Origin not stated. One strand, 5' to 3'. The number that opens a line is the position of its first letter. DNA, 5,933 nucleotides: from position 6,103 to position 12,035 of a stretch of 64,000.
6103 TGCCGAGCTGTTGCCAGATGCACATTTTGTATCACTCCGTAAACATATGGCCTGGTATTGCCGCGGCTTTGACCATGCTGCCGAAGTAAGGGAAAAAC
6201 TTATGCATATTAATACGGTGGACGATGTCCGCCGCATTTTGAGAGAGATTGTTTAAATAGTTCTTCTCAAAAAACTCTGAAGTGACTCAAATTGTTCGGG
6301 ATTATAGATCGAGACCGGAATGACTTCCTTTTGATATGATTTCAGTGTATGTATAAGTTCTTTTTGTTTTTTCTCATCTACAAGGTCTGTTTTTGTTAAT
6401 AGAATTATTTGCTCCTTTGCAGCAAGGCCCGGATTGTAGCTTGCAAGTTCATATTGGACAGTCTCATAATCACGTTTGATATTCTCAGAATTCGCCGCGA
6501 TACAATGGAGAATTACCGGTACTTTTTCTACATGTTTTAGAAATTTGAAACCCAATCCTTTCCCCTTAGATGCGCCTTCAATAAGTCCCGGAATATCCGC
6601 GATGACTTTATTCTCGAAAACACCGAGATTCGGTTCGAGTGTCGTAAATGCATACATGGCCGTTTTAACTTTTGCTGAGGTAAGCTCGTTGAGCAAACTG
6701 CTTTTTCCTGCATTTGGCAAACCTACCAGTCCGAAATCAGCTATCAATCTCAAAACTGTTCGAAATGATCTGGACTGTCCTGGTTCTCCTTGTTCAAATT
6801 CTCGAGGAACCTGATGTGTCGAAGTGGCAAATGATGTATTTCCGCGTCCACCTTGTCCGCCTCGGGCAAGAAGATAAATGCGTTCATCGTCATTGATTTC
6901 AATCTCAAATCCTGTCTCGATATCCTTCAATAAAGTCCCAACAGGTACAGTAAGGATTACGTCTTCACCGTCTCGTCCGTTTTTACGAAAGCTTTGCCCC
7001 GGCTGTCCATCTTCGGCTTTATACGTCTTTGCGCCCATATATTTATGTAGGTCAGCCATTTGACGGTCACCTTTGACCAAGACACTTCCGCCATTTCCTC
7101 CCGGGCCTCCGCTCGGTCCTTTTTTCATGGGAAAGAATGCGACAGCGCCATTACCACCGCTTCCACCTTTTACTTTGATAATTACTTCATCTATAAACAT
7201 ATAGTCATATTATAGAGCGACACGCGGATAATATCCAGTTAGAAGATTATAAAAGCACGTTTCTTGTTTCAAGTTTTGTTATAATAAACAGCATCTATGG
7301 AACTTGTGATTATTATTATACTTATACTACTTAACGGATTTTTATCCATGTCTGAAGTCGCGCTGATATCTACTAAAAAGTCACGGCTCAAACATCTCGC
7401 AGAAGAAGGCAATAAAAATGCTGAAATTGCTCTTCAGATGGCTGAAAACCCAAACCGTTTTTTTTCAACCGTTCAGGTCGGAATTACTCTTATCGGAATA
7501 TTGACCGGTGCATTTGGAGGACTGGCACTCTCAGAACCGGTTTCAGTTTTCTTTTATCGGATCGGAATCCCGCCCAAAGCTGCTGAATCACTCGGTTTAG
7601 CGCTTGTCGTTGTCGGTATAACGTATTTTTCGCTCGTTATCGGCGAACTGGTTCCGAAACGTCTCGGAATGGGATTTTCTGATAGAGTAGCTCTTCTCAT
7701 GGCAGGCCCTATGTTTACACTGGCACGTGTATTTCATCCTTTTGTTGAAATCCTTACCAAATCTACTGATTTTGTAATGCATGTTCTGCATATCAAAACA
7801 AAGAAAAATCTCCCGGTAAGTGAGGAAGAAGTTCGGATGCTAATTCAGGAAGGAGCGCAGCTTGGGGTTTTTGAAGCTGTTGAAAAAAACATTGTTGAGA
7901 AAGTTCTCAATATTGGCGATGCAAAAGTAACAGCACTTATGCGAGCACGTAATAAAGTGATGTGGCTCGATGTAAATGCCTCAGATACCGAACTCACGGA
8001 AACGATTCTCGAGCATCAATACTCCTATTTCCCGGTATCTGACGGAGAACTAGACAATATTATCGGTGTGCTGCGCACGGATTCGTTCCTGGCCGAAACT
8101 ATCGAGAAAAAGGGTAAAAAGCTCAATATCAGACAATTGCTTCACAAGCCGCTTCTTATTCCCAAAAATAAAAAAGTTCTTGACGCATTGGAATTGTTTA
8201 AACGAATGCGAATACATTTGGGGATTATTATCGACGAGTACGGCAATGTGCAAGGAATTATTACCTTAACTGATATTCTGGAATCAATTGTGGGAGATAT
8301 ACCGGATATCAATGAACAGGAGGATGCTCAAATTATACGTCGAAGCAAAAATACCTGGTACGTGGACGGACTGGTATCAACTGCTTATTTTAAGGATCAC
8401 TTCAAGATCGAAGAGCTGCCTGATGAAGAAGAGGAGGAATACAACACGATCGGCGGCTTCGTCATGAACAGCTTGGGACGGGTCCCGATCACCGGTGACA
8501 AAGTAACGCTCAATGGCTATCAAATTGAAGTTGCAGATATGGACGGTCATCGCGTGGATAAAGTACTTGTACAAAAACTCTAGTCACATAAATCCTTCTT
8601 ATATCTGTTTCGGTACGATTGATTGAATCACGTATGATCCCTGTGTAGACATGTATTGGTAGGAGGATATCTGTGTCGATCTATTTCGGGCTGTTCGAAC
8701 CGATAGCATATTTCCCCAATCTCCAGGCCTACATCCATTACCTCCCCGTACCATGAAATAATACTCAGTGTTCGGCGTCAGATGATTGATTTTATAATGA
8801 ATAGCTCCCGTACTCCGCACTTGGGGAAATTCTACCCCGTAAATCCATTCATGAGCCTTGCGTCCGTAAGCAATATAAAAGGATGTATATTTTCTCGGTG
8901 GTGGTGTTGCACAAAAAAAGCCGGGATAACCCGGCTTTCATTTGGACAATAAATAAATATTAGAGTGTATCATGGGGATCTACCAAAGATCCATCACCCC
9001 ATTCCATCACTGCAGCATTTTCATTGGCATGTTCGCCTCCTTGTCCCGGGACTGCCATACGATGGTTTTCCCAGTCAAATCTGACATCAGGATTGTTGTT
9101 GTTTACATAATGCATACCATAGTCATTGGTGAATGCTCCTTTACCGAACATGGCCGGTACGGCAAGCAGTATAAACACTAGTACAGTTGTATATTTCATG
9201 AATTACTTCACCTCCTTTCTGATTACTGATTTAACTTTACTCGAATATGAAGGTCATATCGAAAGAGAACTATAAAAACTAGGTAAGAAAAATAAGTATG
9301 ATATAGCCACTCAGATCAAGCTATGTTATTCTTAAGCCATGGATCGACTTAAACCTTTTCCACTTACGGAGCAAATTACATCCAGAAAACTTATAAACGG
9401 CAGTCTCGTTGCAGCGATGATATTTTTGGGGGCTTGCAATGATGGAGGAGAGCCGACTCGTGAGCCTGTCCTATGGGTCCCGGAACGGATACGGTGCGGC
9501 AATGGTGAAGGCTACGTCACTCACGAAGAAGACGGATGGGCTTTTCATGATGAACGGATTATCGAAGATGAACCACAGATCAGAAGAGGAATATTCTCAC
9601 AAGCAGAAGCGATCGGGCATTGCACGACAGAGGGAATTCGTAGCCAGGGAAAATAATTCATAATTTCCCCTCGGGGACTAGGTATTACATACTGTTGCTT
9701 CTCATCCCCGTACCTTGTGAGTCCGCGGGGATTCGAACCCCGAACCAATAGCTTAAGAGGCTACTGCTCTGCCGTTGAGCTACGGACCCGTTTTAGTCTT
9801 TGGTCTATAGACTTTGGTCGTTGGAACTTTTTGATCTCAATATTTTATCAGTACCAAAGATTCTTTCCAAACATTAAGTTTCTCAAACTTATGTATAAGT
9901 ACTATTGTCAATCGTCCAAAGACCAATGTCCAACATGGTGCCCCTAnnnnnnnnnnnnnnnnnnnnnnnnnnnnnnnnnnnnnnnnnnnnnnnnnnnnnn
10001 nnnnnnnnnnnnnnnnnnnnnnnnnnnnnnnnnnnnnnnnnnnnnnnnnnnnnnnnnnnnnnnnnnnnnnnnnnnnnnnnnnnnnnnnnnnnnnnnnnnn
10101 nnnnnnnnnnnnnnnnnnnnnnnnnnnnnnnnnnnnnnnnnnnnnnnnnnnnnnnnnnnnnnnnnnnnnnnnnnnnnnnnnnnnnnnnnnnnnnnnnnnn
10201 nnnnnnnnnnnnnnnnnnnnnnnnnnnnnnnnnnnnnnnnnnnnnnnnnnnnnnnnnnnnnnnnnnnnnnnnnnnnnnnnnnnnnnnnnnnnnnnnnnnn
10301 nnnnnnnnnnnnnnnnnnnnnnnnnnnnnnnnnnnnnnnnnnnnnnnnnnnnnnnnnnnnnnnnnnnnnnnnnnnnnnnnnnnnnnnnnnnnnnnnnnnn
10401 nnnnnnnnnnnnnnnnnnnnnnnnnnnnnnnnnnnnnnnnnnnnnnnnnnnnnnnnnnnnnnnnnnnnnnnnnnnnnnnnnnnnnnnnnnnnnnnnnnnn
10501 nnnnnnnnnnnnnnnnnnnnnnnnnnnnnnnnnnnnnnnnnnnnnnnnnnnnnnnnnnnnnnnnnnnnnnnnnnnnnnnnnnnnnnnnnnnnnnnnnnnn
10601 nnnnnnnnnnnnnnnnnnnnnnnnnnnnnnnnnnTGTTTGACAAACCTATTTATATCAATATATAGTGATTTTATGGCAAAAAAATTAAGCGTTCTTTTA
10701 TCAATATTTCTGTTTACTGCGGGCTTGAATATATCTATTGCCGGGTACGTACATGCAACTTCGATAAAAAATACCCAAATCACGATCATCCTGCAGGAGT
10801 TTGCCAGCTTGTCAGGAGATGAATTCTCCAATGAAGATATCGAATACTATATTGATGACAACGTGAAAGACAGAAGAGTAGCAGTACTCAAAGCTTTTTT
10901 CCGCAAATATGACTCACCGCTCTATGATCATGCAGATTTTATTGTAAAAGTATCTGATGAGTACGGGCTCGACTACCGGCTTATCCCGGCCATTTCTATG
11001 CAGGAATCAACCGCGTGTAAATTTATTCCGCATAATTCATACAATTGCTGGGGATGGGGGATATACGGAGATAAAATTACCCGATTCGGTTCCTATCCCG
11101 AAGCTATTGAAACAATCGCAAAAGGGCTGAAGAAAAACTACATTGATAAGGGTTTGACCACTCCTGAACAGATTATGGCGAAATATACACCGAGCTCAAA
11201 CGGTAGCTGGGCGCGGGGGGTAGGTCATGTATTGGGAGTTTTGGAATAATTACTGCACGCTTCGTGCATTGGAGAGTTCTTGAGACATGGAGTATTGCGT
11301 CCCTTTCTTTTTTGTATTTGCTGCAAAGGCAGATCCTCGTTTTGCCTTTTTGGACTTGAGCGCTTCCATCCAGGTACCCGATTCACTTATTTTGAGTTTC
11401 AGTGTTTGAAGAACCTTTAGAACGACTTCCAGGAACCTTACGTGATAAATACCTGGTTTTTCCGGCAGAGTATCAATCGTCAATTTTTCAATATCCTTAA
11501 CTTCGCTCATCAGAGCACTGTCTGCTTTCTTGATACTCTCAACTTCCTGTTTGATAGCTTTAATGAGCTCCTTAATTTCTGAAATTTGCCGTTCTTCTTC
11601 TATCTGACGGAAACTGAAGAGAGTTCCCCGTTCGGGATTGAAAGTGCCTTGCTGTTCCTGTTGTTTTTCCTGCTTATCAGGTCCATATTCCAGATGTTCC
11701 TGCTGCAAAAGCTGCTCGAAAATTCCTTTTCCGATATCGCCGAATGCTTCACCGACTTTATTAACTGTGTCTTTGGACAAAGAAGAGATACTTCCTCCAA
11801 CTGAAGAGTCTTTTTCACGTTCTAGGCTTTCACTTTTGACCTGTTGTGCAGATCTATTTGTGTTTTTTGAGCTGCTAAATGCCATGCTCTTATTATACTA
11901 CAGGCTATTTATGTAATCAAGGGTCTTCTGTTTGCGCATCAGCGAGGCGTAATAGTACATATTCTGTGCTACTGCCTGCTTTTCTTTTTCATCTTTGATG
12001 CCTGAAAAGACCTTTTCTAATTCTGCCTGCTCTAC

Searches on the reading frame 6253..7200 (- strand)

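Call 66: search_protein_families(library=pfam, proteins=[window:6253-7200:-], max_evalue=0.0001)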
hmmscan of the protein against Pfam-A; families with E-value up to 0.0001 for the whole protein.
window:6253-7200:- (315 aa): 4 families
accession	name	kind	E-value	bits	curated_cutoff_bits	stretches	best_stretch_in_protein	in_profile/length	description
PF01018.28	GTP1_OBG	-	1.3e-41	142.2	27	1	3-151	1-154/155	GTP1/OBG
PF01926.29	MMR_HSR1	-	3.9e-22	78.9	21.9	1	156-270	2-113/113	50S ribosome-binding GTPase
PF02421.24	FeoB_N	-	7.5e-09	35.7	27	1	157-307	4-152/156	Ferrous iron transport protein B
PF03193.22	RsgA_GTPase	-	1.2e-06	28.9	30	0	263-313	55-106/174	RsgA GTPase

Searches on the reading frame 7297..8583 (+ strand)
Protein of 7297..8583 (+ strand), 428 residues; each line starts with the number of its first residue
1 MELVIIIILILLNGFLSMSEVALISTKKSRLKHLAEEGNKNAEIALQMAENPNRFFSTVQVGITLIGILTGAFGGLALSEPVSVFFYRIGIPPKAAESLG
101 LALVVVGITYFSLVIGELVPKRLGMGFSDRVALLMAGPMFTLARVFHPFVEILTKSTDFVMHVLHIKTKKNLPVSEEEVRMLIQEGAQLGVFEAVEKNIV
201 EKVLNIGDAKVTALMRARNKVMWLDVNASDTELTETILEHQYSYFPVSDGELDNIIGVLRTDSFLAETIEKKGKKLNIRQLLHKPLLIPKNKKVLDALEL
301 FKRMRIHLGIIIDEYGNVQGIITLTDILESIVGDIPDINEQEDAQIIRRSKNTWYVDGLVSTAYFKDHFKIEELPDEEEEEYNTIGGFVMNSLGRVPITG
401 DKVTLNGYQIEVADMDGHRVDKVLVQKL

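Call 66: search_protein_families(library=pfam, proteins=[window:7297-8583:+], max_evalue=0.0001)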
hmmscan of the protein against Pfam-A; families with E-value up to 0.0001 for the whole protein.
window:7297-8583:+ (428 aa): 3 families
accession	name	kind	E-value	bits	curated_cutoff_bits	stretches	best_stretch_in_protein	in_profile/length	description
PF01595.25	CNNM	-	2.8e-47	161.1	28.4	1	5-195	2-180/181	Cyclin M transmembrane N-terminal domain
PF03471.22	CorC_HlyC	-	6.7e-21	74.5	27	1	348-427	2-79/81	Transporter associated domain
PF00571.33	CBS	-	2.4e-11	44.2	24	1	283-332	7-56/57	CBS domain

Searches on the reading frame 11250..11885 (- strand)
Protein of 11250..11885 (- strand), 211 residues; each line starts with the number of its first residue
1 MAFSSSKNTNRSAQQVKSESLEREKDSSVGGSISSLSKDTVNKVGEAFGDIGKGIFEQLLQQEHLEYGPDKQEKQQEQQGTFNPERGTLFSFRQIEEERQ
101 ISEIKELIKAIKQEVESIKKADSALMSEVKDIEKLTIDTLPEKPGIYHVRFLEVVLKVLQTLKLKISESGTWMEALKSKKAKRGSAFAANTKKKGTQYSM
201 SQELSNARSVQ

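Call 66: search_protein_families(library=pfam, proteins=[window:11250-11885:-], max_evalue=0.0001)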
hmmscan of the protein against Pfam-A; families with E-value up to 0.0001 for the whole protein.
window:11250-11885:- (211 aa): 1 family
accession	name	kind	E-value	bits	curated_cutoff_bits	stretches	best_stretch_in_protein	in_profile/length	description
PF18904.5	DUF5660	-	7.5e-29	100.6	24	1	100-210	2-108/109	Domain of unknown function (DUF5660)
